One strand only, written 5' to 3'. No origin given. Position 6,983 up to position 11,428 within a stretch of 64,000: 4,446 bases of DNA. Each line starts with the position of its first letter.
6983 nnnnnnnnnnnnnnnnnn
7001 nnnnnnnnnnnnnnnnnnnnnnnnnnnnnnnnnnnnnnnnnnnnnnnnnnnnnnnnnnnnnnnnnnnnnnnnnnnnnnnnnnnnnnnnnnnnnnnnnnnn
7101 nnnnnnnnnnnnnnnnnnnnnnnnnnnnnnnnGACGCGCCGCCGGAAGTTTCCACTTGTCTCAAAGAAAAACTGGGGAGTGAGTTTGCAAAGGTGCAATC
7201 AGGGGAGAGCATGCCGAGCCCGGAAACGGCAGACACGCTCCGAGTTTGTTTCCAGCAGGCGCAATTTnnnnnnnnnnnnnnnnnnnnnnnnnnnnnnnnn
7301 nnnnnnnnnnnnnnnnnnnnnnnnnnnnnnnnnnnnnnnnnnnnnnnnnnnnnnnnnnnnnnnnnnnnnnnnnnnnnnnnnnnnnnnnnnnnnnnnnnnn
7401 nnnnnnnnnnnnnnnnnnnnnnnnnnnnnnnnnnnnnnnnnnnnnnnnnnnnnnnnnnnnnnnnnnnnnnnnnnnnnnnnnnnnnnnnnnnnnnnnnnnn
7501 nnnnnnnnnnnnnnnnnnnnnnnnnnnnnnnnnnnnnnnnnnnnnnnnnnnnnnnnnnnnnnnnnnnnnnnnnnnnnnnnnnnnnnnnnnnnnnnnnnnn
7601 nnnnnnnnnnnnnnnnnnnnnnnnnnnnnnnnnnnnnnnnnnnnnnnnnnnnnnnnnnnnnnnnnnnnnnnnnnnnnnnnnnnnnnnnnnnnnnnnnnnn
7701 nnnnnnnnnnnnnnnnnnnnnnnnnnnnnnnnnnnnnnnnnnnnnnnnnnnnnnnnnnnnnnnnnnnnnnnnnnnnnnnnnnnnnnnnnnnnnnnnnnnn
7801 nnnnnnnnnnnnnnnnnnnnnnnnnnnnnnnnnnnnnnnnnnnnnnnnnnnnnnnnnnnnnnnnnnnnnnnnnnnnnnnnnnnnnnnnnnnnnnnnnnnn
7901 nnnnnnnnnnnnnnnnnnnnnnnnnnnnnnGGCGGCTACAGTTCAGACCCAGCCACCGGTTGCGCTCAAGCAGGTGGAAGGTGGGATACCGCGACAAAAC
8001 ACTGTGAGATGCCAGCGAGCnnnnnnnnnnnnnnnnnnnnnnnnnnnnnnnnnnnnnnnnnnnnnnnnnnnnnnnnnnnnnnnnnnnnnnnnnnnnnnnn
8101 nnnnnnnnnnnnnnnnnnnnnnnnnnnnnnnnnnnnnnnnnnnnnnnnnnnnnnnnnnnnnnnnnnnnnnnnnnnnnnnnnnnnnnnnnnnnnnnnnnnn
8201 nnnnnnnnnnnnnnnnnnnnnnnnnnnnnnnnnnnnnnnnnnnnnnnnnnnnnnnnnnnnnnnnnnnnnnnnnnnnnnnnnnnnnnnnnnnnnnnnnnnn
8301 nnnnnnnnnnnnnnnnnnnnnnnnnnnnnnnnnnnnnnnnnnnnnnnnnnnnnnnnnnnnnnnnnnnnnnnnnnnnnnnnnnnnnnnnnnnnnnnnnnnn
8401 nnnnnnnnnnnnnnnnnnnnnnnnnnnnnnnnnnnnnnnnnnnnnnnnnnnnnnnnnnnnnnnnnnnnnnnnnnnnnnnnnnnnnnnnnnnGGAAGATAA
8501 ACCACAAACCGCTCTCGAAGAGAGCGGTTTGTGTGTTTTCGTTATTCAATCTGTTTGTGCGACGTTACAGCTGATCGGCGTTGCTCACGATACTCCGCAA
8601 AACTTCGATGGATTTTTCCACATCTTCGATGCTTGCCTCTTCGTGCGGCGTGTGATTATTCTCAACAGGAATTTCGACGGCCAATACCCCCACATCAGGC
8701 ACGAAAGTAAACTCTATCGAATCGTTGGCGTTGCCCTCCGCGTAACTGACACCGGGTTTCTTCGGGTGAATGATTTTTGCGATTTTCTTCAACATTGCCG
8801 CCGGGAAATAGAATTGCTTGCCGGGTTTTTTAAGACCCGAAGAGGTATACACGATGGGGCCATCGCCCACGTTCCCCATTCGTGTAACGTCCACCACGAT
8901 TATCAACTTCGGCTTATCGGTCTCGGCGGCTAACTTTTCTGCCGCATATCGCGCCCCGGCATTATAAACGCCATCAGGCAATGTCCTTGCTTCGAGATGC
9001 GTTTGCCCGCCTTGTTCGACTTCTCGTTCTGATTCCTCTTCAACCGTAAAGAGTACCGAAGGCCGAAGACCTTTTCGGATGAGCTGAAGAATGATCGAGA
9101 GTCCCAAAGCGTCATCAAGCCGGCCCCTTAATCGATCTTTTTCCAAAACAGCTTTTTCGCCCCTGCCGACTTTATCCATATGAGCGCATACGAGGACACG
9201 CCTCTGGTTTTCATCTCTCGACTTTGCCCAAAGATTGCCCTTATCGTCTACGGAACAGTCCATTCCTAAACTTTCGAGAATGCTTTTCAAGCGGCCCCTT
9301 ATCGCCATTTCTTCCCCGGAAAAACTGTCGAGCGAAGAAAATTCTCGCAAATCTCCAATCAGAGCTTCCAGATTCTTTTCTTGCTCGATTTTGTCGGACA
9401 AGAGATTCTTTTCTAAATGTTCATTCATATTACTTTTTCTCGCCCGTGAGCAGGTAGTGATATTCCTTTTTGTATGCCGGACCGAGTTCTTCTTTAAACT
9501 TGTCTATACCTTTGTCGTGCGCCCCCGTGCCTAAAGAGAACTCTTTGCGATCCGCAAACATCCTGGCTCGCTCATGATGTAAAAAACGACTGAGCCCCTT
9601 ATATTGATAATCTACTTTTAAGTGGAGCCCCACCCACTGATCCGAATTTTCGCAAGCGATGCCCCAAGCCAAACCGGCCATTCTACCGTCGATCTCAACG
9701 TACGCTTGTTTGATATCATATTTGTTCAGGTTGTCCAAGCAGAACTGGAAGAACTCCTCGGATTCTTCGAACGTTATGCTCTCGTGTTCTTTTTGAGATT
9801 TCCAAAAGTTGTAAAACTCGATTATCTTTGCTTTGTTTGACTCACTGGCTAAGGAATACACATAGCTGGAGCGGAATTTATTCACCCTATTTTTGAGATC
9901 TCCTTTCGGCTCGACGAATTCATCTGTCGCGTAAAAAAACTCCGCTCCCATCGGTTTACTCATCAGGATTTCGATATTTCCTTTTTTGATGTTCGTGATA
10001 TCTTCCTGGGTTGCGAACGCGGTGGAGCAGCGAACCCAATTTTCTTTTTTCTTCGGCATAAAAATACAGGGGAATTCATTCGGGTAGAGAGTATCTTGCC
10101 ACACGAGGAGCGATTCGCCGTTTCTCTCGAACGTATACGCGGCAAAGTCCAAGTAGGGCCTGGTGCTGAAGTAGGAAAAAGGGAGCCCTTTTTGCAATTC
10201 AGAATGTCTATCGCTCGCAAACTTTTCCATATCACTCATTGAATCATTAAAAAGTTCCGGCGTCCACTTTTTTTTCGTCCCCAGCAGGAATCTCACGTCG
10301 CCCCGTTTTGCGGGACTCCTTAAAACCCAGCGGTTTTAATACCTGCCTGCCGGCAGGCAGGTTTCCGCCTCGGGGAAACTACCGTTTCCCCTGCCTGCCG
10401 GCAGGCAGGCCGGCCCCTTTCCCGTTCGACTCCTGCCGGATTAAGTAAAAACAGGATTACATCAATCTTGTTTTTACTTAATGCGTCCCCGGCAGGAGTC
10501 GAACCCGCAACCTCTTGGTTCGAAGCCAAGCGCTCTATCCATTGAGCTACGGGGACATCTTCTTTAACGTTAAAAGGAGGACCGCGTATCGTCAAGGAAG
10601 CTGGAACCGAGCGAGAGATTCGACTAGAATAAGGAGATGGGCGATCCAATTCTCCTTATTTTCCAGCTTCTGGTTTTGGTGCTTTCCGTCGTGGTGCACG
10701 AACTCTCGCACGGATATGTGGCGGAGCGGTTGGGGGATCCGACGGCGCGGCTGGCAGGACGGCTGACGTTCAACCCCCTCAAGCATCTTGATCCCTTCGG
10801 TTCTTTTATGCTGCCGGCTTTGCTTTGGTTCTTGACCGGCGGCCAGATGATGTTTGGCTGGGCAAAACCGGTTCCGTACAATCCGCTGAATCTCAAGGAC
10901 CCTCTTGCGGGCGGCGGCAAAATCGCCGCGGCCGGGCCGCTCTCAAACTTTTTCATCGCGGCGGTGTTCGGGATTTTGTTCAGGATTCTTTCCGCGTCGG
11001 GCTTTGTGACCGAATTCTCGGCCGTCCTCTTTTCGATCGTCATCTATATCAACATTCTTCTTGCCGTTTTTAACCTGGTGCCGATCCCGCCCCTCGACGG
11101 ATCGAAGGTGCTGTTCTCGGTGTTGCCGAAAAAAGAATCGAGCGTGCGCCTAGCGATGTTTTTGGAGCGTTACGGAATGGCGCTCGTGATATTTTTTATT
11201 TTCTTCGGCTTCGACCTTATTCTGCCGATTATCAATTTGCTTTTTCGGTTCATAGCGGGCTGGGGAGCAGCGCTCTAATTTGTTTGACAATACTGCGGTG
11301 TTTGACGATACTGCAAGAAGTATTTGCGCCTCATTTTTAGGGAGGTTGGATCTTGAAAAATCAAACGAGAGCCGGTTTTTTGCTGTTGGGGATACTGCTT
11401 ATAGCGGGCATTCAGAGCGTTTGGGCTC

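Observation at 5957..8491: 844-aa secreted protein built from two novel Cys-rich repeat types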

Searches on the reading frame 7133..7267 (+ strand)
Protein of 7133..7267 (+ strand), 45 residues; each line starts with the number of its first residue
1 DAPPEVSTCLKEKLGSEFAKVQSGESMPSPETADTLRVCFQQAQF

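Call 96: search_solved_structures(query=A7, max_evalue=10, show_alignments=1)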
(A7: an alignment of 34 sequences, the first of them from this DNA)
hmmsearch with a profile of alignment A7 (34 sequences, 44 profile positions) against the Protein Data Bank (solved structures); distinct sequences matched with E-value up to 10: 1.
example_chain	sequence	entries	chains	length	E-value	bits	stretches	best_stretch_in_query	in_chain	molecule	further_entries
9i38_A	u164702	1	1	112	0.53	13.6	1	21-38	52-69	m4D2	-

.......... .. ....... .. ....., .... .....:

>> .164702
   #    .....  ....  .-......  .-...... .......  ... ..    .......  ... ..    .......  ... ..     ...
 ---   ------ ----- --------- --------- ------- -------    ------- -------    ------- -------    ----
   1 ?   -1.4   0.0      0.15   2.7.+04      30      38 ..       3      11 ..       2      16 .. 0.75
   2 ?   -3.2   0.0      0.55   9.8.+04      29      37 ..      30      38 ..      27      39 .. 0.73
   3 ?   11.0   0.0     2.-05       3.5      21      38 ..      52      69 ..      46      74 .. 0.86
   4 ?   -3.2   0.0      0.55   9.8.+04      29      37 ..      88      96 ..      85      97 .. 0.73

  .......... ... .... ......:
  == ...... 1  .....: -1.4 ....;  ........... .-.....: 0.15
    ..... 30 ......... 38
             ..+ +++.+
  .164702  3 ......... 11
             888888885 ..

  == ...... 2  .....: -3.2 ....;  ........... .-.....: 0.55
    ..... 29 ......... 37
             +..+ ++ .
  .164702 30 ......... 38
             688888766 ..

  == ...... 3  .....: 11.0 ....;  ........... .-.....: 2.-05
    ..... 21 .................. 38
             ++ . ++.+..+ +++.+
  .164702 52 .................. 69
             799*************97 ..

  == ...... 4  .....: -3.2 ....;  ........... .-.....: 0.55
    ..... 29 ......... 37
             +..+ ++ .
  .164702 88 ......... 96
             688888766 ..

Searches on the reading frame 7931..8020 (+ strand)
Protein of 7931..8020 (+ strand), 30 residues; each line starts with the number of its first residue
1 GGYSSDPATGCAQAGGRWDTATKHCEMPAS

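Call 91: search_solved_structures(query=A6, max_evalue=10, show_alignments=3)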
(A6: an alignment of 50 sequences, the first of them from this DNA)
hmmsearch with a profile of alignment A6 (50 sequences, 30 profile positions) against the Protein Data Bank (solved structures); distinct sequences matched with E-value up to 10: 6.
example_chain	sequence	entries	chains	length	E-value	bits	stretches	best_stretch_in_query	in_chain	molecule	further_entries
3wwh_A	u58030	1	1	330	0.26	14.3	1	6-18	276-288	(R)-amine transaminase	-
3wwi_A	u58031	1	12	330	0.26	14.3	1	6-18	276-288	(R)-amine transaminase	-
8ihe_A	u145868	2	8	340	0.47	13.5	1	10-27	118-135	Probable 6-phosphogluconate dehydrogenase,decarboxylating Gnd2 | 6-phosphogluconate dehydrogenase, NAD(+)-dependent, decarboxylating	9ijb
1t0z_A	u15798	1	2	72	0.5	13.4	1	18-26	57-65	insect neurotoxin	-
5e3b_A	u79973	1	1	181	0.79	12.8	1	10-19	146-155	Macrodomain protein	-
1oz7_A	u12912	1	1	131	1.6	11.8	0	17-26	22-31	echicetin A-chain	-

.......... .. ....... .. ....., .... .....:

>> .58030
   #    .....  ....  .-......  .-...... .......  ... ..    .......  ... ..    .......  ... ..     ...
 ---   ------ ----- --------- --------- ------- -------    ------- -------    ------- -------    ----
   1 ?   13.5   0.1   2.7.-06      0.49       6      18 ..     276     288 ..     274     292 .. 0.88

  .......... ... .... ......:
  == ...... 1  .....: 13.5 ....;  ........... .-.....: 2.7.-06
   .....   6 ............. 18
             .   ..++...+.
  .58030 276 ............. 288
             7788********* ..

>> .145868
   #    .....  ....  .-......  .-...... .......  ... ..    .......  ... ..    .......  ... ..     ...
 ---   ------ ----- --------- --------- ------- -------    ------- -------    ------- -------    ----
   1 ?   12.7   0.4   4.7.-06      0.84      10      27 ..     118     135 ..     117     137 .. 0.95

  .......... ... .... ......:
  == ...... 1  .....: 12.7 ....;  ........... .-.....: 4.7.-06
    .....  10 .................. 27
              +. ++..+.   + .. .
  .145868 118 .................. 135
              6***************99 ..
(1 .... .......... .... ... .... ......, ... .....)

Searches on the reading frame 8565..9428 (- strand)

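Call 11: search_protein_families(library=pfam, proteins=[window:8565-9428:-], max_evalue=0.01)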
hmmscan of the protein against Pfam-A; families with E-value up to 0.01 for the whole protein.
window:8565-9428:- (287 aa): 3 families
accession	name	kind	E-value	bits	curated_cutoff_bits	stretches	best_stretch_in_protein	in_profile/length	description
PF05343.19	Peptidase_M42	-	5.9e-06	26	23.2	0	64-89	1-27/292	M42 glutamyl aminopeptidase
PF01546.33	Peptidase_M20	-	1.4e-05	25.5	24.6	1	81-282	3-205/206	Peptidase family M20/M25/M40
PF04389.22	Peptidase_M28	-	8.4e-05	22.8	21.3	1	66-164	2-78/193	Peptidase family M28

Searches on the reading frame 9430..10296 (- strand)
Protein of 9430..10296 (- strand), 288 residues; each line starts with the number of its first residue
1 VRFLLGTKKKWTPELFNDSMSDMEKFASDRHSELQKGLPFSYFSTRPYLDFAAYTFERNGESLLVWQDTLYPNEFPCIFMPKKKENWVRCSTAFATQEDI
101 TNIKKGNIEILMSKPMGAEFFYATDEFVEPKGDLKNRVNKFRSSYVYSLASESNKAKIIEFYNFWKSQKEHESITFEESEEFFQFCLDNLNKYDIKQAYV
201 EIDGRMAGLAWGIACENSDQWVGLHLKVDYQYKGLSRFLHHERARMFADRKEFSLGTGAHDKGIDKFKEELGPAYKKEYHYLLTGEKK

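Call 11: search_protein_families(library=pfam, proteins=[window:9430-10296:-], max_evalue=0.01)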
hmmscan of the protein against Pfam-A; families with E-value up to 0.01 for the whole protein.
window:9430-10296:- (288 aa): 2 families
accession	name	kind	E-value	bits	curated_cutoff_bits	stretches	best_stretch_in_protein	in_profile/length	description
PF09924.15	LPG_synthase_C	-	0.00019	21.1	27.5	1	114-256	96-244/298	Phosphatidylglycerol lysyltransferase, C-terminal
PF13480.13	Acetyltransf_6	-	0.004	17.7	22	1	133-260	6-139/143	Acetyltransferase (GNAT) domain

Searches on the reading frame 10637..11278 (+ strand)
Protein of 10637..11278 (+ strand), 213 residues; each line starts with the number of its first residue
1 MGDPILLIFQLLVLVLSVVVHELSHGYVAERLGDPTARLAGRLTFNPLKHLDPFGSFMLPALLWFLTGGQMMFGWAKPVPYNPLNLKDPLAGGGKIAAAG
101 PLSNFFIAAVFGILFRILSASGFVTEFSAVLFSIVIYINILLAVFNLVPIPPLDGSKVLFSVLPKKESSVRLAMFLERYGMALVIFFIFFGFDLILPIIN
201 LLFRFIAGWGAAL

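Call 11: search_protein_families(library=pfam, proteins=[window:10637-11278:+], max_evalue=0.01)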
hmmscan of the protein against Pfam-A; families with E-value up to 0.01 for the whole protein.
window:10637-11278:+ (213 aa): 1 family
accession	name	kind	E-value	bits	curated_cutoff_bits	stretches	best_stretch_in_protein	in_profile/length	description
PF02163.28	Peptidase_M50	-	4e-18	66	27.2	2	131-186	162-220/221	Peptidase family M50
